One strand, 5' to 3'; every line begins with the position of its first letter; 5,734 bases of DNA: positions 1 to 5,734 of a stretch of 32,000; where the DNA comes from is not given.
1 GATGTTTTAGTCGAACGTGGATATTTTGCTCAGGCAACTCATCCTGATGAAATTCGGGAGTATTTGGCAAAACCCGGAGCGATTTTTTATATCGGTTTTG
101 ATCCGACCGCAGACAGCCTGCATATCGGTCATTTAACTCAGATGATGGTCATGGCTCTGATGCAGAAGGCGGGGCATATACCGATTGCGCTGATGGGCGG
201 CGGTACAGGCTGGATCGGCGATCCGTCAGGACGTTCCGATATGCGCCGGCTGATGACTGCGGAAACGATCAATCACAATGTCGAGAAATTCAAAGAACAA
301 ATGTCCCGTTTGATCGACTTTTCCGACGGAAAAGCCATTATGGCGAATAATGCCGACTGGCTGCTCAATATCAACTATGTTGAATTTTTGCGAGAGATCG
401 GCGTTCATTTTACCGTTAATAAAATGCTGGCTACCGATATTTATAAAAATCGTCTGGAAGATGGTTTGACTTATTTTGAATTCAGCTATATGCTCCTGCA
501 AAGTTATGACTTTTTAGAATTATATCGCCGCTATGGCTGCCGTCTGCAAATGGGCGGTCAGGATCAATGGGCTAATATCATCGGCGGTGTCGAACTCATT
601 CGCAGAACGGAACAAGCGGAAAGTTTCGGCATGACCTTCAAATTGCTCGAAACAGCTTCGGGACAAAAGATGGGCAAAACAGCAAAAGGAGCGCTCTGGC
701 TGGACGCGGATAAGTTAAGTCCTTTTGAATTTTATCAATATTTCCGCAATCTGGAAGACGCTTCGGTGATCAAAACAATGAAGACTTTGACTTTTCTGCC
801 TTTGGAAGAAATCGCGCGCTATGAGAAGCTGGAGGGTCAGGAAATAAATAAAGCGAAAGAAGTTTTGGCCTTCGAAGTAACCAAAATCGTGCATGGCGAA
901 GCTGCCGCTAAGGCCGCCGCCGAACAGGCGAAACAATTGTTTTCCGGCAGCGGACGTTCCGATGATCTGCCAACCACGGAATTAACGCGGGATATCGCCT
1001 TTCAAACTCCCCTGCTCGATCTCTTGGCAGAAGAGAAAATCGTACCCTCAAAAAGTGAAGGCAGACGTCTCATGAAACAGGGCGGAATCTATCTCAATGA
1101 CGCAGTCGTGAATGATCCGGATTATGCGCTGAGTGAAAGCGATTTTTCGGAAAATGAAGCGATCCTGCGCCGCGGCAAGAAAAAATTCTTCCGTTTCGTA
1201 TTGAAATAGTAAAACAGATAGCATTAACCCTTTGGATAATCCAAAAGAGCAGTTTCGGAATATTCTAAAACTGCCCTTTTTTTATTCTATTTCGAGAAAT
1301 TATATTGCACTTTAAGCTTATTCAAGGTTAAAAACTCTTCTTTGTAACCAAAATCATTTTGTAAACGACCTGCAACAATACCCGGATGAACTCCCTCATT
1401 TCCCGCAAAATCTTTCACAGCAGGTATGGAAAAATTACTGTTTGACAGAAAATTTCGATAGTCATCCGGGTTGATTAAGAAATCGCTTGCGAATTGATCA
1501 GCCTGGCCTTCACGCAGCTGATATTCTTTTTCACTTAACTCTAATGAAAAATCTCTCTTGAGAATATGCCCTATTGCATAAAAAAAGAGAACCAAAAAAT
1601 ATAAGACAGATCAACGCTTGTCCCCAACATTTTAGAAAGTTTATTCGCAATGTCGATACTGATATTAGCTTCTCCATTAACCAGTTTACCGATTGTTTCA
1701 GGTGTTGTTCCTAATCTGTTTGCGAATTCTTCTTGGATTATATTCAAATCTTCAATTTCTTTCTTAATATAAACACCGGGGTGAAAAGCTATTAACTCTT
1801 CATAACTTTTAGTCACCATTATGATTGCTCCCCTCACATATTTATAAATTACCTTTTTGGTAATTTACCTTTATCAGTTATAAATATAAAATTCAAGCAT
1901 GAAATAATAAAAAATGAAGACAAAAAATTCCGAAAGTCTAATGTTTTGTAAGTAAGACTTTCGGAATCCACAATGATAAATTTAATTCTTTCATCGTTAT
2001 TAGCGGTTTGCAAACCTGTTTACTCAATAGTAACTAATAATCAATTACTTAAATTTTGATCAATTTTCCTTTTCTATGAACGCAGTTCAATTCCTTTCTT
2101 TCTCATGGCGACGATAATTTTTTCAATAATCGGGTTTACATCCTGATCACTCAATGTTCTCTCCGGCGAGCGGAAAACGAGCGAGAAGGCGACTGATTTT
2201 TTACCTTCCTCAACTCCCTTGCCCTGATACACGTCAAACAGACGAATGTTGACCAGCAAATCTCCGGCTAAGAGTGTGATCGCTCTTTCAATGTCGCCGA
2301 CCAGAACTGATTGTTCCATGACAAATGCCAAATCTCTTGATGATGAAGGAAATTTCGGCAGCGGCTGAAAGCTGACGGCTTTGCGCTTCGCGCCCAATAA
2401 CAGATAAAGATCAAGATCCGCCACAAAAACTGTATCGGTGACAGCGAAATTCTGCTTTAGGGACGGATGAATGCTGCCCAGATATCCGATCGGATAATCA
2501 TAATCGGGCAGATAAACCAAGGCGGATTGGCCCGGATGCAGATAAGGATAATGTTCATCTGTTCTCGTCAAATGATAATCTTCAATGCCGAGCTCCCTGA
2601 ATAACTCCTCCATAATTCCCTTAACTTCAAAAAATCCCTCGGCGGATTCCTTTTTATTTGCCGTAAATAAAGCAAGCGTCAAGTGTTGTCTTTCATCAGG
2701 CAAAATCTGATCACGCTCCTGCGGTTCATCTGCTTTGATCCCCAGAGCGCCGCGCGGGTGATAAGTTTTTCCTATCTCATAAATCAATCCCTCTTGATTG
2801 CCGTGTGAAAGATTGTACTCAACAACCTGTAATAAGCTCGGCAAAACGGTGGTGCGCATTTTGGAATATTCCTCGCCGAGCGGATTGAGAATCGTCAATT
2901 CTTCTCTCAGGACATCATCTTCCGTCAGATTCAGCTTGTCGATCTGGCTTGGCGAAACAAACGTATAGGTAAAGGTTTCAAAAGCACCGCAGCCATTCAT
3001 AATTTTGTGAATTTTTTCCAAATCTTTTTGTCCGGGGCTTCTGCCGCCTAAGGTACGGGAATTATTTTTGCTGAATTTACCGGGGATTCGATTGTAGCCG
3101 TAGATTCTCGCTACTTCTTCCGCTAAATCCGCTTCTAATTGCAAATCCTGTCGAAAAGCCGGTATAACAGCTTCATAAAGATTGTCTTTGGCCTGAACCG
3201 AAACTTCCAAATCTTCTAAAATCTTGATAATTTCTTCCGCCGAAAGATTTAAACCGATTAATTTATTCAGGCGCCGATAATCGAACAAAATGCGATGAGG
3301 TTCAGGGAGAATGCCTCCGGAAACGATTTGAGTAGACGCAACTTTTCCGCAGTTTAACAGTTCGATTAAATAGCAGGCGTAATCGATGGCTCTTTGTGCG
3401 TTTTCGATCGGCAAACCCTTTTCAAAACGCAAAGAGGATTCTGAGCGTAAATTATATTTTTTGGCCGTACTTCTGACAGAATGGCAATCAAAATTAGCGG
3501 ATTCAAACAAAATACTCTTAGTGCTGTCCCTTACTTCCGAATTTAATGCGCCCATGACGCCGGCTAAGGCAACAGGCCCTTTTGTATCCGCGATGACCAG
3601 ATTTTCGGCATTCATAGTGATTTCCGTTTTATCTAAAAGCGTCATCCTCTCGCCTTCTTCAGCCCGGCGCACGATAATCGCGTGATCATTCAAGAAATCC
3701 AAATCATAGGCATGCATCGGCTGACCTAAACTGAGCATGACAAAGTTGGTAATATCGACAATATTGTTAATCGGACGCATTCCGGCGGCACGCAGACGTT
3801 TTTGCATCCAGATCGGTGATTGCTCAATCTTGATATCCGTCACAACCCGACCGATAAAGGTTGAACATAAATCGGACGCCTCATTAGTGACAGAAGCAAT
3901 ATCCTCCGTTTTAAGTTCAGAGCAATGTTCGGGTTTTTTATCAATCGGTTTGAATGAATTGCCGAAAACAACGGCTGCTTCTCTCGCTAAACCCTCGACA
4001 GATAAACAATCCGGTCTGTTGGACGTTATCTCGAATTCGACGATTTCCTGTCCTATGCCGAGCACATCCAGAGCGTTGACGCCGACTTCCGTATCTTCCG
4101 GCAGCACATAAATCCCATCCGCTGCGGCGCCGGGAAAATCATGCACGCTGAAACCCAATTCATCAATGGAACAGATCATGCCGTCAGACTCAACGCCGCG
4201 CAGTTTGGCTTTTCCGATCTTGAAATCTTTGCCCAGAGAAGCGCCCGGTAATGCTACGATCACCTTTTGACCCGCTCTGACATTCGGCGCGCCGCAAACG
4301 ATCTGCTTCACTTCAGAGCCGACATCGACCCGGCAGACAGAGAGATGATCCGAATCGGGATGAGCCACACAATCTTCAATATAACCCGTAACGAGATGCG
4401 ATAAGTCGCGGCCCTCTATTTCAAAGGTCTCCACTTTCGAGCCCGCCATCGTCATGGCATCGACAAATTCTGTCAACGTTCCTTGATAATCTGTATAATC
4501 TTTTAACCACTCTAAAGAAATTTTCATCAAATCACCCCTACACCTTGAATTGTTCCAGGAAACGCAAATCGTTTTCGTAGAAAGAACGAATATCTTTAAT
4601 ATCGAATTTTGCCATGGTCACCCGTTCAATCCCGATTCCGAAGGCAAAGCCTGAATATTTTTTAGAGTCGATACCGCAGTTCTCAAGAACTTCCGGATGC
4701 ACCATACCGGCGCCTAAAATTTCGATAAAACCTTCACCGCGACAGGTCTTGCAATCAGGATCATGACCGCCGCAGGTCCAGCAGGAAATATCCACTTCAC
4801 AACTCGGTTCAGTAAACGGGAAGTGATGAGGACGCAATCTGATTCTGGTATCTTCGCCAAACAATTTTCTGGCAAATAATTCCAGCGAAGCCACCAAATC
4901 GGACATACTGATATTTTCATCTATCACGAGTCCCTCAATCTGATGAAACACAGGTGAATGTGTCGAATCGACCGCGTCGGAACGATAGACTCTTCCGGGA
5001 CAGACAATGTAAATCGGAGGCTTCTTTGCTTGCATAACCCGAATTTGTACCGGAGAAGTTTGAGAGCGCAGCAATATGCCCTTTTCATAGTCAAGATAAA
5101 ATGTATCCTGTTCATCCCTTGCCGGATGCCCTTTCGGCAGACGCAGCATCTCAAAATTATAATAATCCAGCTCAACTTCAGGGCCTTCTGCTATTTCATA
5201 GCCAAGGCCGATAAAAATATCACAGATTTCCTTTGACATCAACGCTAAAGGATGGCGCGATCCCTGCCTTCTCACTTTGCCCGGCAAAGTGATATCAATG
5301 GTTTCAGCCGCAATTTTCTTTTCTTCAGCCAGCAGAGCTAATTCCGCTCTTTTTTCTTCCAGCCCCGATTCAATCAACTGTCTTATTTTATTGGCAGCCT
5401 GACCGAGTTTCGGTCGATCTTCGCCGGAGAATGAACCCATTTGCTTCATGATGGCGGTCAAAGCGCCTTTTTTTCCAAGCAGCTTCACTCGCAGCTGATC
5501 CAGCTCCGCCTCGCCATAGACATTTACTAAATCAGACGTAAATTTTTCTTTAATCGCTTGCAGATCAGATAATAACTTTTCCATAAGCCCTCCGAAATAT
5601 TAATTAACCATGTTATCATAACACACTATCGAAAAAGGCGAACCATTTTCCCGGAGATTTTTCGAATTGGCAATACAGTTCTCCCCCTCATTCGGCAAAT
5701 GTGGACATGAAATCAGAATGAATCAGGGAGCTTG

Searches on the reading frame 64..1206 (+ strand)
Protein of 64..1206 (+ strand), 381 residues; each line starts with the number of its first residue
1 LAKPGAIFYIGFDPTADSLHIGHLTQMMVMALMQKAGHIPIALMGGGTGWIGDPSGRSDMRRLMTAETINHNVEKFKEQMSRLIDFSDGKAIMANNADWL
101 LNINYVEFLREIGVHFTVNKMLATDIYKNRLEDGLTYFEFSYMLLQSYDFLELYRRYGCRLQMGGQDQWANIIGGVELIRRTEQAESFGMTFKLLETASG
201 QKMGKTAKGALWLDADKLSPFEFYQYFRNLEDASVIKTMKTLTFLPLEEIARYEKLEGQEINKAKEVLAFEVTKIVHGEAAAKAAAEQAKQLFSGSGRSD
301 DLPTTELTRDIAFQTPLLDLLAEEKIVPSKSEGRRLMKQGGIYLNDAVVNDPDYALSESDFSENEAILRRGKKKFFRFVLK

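Call 70: search_protein_families(library=pfam, proteins=[window:64-1206:+], max_evalue=0.00001)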
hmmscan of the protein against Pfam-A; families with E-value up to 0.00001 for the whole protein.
window:64-1206:+ (381 aa): 3 families
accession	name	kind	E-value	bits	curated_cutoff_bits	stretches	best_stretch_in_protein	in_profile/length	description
PF00579.31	tRNA-synt_1b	-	1.2e-78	264.8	21.1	1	7-294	7-292/292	tRNA synthetases class I (W and Y)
PF22421.1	SYY_C-terminal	-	9.1e-14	51.6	27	1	300-376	7-81/83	Tyrosine--tRNA ligase SYY-like C-terminal domain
PF01479.30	S4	-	2.8e-08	33.8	22.8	1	316-360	2-46/48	S4 domain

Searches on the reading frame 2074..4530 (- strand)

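Call 70: search_protein_families(library=pfam, proteins=[window:2074-4530:-], max_evalue=0.00001)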
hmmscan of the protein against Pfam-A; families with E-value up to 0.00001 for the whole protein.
window:2074-4530:- (818 aa): 5 families
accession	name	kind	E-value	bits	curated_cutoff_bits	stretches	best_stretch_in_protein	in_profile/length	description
PF03483.22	B3_4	-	1.1e-65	221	29.3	1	222-391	2-171/174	B3/4 domain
PF17759.6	tRNA_synthFbeta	-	5.1e-51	173.6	22.4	1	494-708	12-214/214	Phenylalanyl tRNA synthetase beta chain CLM domain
PF03147.19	FDX-ACB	-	1.3e-29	102.9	31.1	1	725-817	1-94/94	Ferredoxin-fold anticodon binding domain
PF03484.21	B5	-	3e-21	75.8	28.6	1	415-479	2-67/67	tRNA synthetase B5 domain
PF01588.26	tRNA_bind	-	1.9e-19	70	27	1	46-150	1-94/96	Putative tRNA binding domain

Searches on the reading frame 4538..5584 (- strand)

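Call 70: search_protein_families(library=pfam, proteins=[window:4538-5584:-], max_evalue=0.00001)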
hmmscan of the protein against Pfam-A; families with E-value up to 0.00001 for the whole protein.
window:4538-5584:- (348 aa): 2 families
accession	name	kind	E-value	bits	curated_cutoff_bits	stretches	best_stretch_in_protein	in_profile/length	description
PF01409.25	tRNA-synt_2d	-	5e-100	334.5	19.8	1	95-346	1-246/246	tRNA synthetases class II core domain (F)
PF02912.23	Phe_tRNA-synt_N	-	1.3e-20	73.6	22.3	1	26-90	4-68/69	Aminoacyl tRNA synthetase class II, N-terminal domain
